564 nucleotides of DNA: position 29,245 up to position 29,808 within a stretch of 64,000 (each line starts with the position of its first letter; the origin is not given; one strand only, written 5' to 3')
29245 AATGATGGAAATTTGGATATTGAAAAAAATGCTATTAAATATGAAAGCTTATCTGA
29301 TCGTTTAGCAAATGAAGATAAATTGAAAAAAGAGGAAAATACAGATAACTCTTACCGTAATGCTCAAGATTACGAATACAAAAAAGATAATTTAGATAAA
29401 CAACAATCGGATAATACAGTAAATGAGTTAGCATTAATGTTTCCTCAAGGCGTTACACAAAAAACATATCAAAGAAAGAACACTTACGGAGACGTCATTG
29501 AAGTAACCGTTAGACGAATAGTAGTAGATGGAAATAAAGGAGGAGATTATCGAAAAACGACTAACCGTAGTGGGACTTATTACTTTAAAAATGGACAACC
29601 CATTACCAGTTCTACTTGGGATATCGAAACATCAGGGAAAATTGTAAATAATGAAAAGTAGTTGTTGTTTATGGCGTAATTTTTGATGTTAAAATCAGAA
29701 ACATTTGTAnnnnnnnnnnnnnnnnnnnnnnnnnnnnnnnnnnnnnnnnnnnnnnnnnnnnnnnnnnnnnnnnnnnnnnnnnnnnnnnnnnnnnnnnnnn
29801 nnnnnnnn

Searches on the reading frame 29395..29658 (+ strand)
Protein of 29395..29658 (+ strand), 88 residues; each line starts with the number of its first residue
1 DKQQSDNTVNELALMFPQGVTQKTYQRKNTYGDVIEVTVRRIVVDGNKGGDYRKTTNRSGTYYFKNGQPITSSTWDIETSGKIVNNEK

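Call 28: search_solved_structures(query=A1, max_evalue=10, show_alignments=2)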
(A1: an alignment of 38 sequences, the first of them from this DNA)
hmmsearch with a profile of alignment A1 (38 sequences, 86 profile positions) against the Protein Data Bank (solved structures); distinct sequences matched with E-value up to 10: 10.
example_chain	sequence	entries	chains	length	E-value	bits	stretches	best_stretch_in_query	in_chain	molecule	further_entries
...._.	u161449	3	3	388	0.16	15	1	33-59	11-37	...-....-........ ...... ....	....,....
7e7n_A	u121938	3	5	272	0.23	14.5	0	65-79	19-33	Fucose-binding lectin protein,Fucose-binding lectin protein,Fucose-binding lectin protein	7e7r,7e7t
7e7u_A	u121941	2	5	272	0.24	14.4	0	65-79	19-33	Fucose-binding lectin protein,Fucose-binding lectin protein,Fucose-binding lectin protein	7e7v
4csd_A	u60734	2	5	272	0.25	14.4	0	65-79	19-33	FUCOSE-BINDING LECTIN PROTEIN | Fucose-binding lectin protein,Fucose-binding lectin protein,Fucose-binding lectin protein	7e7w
3jb9_Y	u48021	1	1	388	0.25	14.3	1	33-59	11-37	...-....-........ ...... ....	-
1ef5_A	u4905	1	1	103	0.52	13.3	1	34-59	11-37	RGL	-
1grx_A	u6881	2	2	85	1.1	12.3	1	8-56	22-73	GLUTAREDOXIN | PROTEIN (GLUTAREDOXIN 1)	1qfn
2elp_A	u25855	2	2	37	1.4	12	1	61-81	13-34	Zinc finger protein 406 | Zinc finger protein ZFAT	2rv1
4b9c_A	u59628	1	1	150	2.5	11.1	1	44-78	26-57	TYPE 3A CELLULOSE-BINDING DOMAIN PROTEIN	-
7e2v_A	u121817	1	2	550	4.8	10.2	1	50-70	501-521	MaDA-3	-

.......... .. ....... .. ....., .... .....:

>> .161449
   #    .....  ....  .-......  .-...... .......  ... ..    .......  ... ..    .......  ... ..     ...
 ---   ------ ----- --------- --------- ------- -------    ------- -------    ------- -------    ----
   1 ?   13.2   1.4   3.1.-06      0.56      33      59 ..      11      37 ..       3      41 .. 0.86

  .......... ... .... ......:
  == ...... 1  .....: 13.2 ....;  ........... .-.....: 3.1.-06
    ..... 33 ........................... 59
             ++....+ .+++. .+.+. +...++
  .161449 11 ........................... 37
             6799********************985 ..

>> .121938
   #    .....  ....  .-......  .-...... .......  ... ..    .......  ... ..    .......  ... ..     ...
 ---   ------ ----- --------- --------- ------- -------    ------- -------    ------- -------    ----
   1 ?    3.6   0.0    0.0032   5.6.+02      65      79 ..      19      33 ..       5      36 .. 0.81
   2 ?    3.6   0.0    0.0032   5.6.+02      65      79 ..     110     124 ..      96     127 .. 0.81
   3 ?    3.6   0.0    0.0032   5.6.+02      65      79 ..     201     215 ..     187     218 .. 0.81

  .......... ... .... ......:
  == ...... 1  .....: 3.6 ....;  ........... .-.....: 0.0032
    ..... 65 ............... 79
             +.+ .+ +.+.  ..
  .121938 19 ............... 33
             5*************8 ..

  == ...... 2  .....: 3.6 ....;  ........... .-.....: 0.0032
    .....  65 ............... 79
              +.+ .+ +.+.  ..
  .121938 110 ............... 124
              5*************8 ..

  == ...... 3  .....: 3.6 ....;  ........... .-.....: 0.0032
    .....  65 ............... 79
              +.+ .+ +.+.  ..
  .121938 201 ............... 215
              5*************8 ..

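Call 30: find_homologous_proteins(query=A1, max_evalue=0.001)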
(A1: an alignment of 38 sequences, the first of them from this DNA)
Query A1 (38 sequences) (88 aa, profile of the alignment): 6 proteins with E <= 0.001 among 238 candidates.
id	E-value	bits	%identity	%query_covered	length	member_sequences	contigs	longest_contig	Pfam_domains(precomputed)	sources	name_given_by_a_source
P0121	2.1e-22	96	30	90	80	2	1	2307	-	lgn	-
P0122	4.6e-22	95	40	82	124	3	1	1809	-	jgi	jgi:hypothetical protein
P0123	2.9e-20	90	43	75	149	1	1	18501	-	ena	-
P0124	4.5e-19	86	61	76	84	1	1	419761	-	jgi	jgi:hypothetical protein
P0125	5.5e-17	79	40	47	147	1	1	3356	-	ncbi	ncbi:MAG: hypothetical protein ACXVNR_12685, partial [Bacteroidia bacterium]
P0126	2.8e-16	77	38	80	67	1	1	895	-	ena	-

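Call 35: predict_structure(alignment_id=A1)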
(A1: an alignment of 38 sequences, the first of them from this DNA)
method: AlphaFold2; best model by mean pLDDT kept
length: 88 residues; sequences in the alignment: 38
mean_pLDDT: 86.5   pTM: 0.73
mean pLDDT of the five models: 86.5, 86.3, 86.1, 84.9, 84.4
residues with pLDDT >= 90: 59; 70-90: 16; 50-70: 5; < 50: 8
segments of 3 or more residues with pLDDT < 50: 1-6
pLDDT, mean of each block of 10 residues (from residue 1): 50 88 95 96 91 96 96 95 68
secondary structure, 60 per line:
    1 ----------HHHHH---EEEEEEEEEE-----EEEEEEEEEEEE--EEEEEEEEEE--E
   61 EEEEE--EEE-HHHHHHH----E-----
elements in order: H11-15 E19-28 E34-45 E48-57 E60-65 E68-70 H72-78

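Call 38: fold_search(model_id=the predicted structure, library=pdb)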
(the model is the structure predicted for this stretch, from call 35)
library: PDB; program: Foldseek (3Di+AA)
matches with E <= 10: 341; with E <= 0.001: 0
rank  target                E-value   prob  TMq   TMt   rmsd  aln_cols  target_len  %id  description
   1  1w1w_B                9.1e-02  1.00  0.43  0.13   1.7        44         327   23  Sc Smc1hd:Scc1-C complex, ATPgS (released 2004-09-30)
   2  1e69_A                9.7e-02  0.99  0.42  0.16   3.4        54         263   17  SMC head domain from Thermotoga maritima (released 2000-08-09)
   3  8roi_A                1.1e-01  1.00  0.45  0.11   3.3        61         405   16  Human cohesin SMC3-HD(EQ)/RAD21-N complex - ADP-bound conformation (released 2024-09-11)
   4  8rok_A                1.1e-01  1.00  0.45  0.12   3.3        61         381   16  Human cohesin SMC3-HD(EQ)/RAD21-N complex - ATP-Mg-bound conformation - Form 1 (released 2024-09-11)
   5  6zz6_A                1.2e-01  0.99  0.46  0.13   2.7        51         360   20  Cryo-EM structure of S.cerevisiae cohesin-Scc2-DNA complex (released 2020-09-30)
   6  8rol_A                1.3e-01  1.00  0.44  0.11   3.3        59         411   17  Human cohesin SMC3-HD(EQ)/RAD21-N complex - ATP-Mg-bound conformation - Form 2 (released 2024-09-11)
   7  6wge_A                1.4e-01  0.99  0.44  0.12   2.4        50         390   10  Cryo-EM structure of human Cohesin-NIPBL-DNA complex without STAG1 (released 2020-05-20)
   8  6wg3_A                1.6e-01  0.99  0.43  0.08   2.3        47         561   11  Cryo-EM structure of human Cohesin-NIPBL-DNA complex (released 2020-05-20)
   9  3brw_C                2.1e-01  0.98  0.42  0.12   7.3        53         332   19  Structure of the Rap-RapGAP complex (released 2008-03-11)
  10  3brw_A                2.1e-01  0.97  0.41  0.12   7.6        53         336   19  Structure of the Rap-RapGAP complex (released 2008-03-11)
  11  8roh_A                2.4e-01  0.99  0.44  0.10   2.8        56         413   16  Human cohesin SMC3-HD(EQ)/RAD21-N complex - Apo conformation (released 2024-09-11)
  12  1w1w_A                2.4e-01  0.99  0.41  0.14   1.8        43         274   23  Sc Smc1hd:Scc1-C complex, ATPgS (released 2004-09-30)
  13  8roj_A                2.4e-01  0.99  0.45  0.11   3.3        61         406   16  Human cohesin SMC3-HD/RAD21-N complex - ADP-Mg-bound conformation (released 2024-09-11)
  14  8pq5_B                2.6e-01  0.98  0.42  0.12   2.6        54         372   15  Human Cohesin ATPase module with an open DNA exit gate (released 2024-09-11)
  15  7w1m_B                2.6e-01  0.98  0.42  0.08   2.9        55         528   14  Cryo-EM structure of human cohesin-CTCF-DNA complex (released 2023-05-31)
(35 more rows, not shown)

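Call 39: search_protein_representatives(alignment_id=A1)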
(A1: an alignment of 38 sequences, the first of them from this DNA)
Query: 38 sequences, 86 profile positions. Proteins with E-value up to 0.001 (for the whole library): 1332; up to 1e-10: 828; up to 1e-30: 1. The best 150 are listed.
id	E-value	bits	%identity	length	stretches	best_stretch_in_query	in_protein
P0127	9.8e-43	159.9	-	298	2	18-84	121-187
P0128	4.5e-28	112.9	-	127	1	5-83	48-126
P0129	8.2e-27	108.9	-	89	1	12-83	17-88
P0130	2.4e-26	107.4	-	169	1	9-83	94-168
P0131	2.5e-26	107.3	-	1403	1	14-83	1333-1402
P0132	2.8e-26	107.2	-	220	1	8-84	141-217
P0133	5.2e-26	106.3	-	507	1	12-83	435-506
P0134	6.0e-26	106.1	-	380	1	6-83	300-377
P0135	6.5e-26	106.0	-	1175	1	7-83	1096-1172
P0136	1.4e-25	105.0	-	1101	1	7-83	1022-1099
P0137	1.4e-25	104.9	-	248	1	13-83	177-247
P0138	1.8e-25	104.6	-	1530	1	5-84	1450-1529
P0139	2.0e-25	104.4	-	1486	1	9-83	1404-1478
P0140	2.1e-25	104.4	-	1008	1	14-83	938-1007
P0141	2.6e-25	104.1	-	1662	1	7-82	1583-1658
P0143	2.9e-25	103.9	-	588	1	9-84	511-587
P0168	1.6e-23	98.4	-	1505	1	10-82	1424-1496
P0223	8.1e-22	92.9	-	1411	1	6-83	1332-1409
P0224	8.2e-22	92.9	-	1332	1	3-85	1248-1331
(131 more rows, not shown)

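Call 42: find_related_loci(query=A2, collection=genome_contigs, flank=10000)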
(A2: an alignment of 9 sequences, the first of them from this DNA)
Query A2 (88 aa) in genome_contigs; peptide patterns used: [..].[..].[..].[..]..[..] (x = any residue, [..] = any of these).
60 stretches matched a pattern; 42 encode a relative of the query (tblastn E <= 1e-3); 42 distinct loci.
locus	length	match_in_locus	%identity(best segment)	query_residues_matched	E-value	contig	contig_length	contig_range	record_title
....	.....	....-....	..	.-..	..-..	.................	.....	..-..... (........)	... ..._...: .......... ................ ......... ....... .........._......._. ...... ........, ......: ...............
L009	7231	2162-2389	66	10-85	1e-33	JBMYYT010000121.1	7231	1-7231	MAG: Flavobacteriales bacterium isolate ME_XS_2208_bin_25 ME_XS_2208_bin_25_123, whole genome shotgun sequence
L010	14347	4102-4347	61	3-84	7e-33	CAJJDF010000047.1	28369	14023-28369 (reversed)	MAG: uncultured Flavobacteriales bacterium isolate FRAM18_bin198 genome assembly, contig: FRAM18_bin198-47, whole genome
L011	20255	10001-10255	56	1-85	5e-32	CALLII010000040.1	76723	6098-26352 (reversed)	MAG: uncultured Flavobacteriales bacterium isolate B3_Bin_METABAT__66_1 genome assembly, contig: c_000001260337, whole g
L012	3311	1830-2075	57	3-84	5e-32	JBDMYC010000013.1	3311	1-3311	MAG: Flavobacteriales bacterium isolate NSW1.bin.42 k97_32324, whole genome shotgun sequence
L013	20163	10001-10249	54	4-86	1e-31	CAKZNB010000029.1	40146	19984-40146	MAG TPA_asm: uncultured Flavobacteriales bacterium isolate ERR2094167_bin.72_CONCOCT_v1.1_MAG genome assembly, contig: E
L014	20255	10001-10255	56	1-85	2e-31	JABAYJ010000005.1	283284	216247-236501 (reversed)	MAG: Flavobacteriales bacterium isolate HE327_NSB006 NODE_17_length_283284_cov_15.231597, whole genome shotgun sequence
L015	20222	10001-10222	59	12-85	6e-31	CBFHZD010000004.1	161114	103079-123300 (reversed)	MAG: Flavobacteriales bacterium isolate Co_bin_232_permissive genome assembly, contig: Co_bin_232_permissive_c4, whole g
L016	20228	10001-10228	59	10-85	1e-30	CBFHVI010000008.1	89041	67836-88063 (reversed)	MAG: Flavobacteriales bacterium isolate AGTU_92_bin_4_strict genome assembly, contig: AGTU_92_bin_4_strict_c8, whole gen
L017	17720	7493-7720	59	10-85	1e-30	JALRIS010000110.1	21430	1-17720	MAG: Flavobacteriales bacterium isolate QJ.25 QJ_749274, whole genome shotgun sequence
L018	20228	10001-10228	55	10-85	1e-29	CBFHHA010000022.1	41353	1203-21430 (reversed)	MAG: Flavobacteriales bacterium isolate AGTU_22_bin_22_permissive genome assembly, contig: AGTU_22_bin_22_permissive_c22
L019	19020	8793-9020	55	10-85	6e-30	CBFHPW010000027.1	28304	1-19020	MAG: Flavobacteriales bacterium isolate AGTU_80_bin_7_indstr genome assembly, contig: AGTU_80_bin_7_indstr_c27, whole ge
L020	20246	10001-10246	59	2-83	3e-29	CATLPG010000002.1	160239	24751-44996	MAG: uncultured Saccharospirillaceae bacterium isolate SRR3960575_bin.9_MetaWRAP_v1.3_MAG genome assembly, contig: ERZ50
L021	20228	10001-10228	58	6-81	1e-24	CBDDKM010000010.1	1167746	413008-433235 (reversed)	MAG: Parvicellaceae bacterium isolate 2f2d11d2-0c83-4b6d-90d6-ffcac063f1ac genome assembly, contig: contig_10, whole gen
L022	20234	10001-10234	54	2-79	1e-24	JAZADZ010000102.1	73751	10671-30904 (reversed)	MAG: Bacteroidota bacterium isolate XB_MAG74 DB_MAG74_0102, whole genome shotgun sequence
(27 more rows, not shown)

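Call 70: search_protein_families(library=pfam, alignment_id=A1, max_evalue=1)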
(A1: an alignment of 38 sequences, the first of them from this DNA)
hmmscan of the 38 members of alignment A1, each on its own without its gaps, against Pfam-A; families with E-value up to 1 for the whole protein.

A. member 1, seq(88 aa): 0 families

B. families by the number of members that match (of 38 scanned): 21 families
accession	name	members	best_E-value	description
PF07591.16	PT-HINT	2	0.0025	Pretoxin HINT domain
PF24100.1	DUF7381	1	0.0014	Domain of unknown function (DUF7381)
PF12637.14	TSCPD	1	0.0087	TSCPD domain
PF03642.18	MAP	1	0.023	MAP domain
PF18708.6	MapZ_C2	1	0.024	MapZ extracellular C-terminal domain 2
PF01527.26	HTH_Tnp_1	1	0.04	Transposase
PF24025.1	Ig_DR_A0283-like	1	0.057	DR_A0283-like, Ig-like domain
PF05137.18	PilN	1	0.063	Fimbrial assembly protein (PilN)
PF21858.2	DUF6914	1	0.068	Family of unknown function (DUF6914)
PF15542.11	Ntox50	1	0.069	Bacterial toxin 50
PF11858.14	DUF3378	1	0.083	Domain of unknown function (DUF3378)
PF17876.7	CSD2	1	0.084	Cold shock domain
PF10413.14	Rhodopsin_N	1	0.092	Amino terminal of the G-protein receptor rhodopsin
PF22464.2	Spike_JR1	1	0.096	Spike protein P1, first jelly-roll domain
PF15926.10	RNF220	1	0.1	E3 ubiquitin-protein ligase RNF220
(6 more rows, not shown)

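Call 76: find_encoding_contigs(protein=P0127, flank=6000, max_places=2)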
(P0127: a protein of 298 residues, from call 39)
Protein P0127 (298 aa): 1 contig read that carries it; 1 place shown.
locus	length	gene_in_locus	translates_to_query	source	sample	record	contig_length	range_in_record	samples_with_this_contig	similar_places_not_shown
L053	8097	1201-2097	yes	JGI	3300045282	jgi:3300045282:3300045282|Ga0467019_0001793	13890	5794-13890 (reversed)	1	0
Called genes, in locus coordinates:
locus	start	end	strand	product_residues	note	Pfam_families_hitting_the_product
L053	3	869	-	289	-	?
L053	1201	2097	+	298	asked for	-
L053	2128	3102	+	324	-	-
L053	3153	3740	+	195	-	-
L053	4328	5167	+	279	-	PF21602:GldM_3rd, PF12080:GldM_4th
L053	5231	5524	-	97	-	PF19493:Trypco1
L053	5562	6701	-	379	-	PF00266:Aminotran_5, PF01212:Beta_elim_lyase (weak), PF00155:Aminotran_1_2 (weak)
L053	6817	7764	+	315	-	-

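Call 77: find_encoding_contigs(protein=P0143, flank=6000, max_places=2)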
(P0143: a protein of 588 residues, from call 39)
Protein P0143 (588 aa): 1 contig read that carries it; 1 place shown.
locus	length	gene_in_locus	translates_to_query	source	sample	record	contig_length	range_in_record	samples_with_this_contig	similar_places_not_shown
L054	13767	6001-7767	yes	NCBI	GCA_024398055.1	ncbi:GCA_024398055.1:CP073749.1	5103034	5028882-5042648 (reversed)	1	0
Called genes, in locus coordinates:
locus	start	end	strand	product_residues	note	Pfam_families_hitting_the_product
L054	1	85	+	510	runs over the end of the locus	PF14717:DUF4465, PF17892:Cadherin_5 (weak), PF17963:Big_9, PF17803:Cadherin_4, PF17892:Cadherin_5, PF17963:Big_9, PF18962:Por_Secre_tail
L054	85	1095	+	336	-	PF18962:Por_Secre_tail (weak)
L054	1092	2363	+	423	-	PF07715:Plug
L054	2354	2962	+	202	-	PF00593:TonB_dep_Rec_b-barrel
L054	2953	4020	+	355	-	PF16819:DUF5074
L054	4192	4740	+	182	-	-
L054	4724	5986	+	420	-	-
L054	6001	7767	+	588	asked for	PF13181:TPR_8 (faint), PF00515:TPR_1 (faint), PF07719:TPR_2 (faint), PF13428:TPR_14 (faint), PF13414:TPR_11 (faint)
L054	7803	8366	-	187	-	PF20221:DUF6580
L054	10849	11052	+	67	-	-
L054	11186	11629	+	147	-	-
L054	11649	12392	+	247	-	-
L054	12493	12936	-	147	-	PF05099:TerB (faint)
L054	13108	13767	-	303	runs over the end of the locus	PF01745:IPT, PF13238:AAA_18 (faint), PF01715:IPPT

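Call 82: search_protein_families(library=pfam, proteins=[L054:85-1095:+, L054:4192-4740:+, L054:4724-5986:+, L053:2128-3102:+], max_evalue=0.01)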
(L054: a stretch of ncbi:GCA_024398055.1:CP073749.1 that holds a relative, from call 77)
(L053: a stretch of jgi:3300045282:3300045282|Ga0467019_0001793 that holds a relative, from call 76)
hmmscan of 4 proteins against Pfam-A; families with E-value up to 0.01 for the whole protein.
L054:85-1095:+ (336 aa): 1 family
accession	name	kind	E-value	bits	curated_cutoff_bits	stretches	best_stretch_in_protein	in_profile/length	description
PF18962.6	Por_Secre_tail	-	5.4e-07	30.3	27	1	269-334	1-74/75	Secretion system C-terminal sorting domain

L054:4192-4740:+ (182 aa): 2 families
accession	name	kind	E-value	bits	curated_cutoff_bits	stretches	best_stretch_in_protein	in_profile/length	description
PF13620.12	CarboxypepD_reg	-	0.00023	21.9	32.3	1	50-106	10-68/82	Carboxypeptidase regulatory-like domain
PF13715.12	CarbopepD_reg_2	-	0.0073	16.8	32.2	0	52-110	12-67/88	CarboxypepD_reg-like domain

L054:4724-5986:+ (420 aa): 4 families
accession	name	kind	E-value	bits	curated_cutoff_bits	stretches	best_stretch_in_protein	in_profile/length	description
PF13181.12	TPR_8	-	3.3e-05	24.1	25.7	0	230-250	12-32/34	Tetratricopeptide repeat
PF00515.34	TPR_1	-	3.7e-05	23.8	27.8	0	282-306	7-31/34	Tetratricopeptide repeat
PF13620.12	CarboxypepD_reg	-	0.00018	22.2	32.3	1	76-130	12-68/82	Carboxypeptidase regulatory-like domain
PF13715.12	CarbopepD_reg_2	-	0.00056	20.3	32.2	1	74-131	10-64/88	CarboxypepD_reg-like domain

L053:2128-3102:+ (324 aa): 0 families
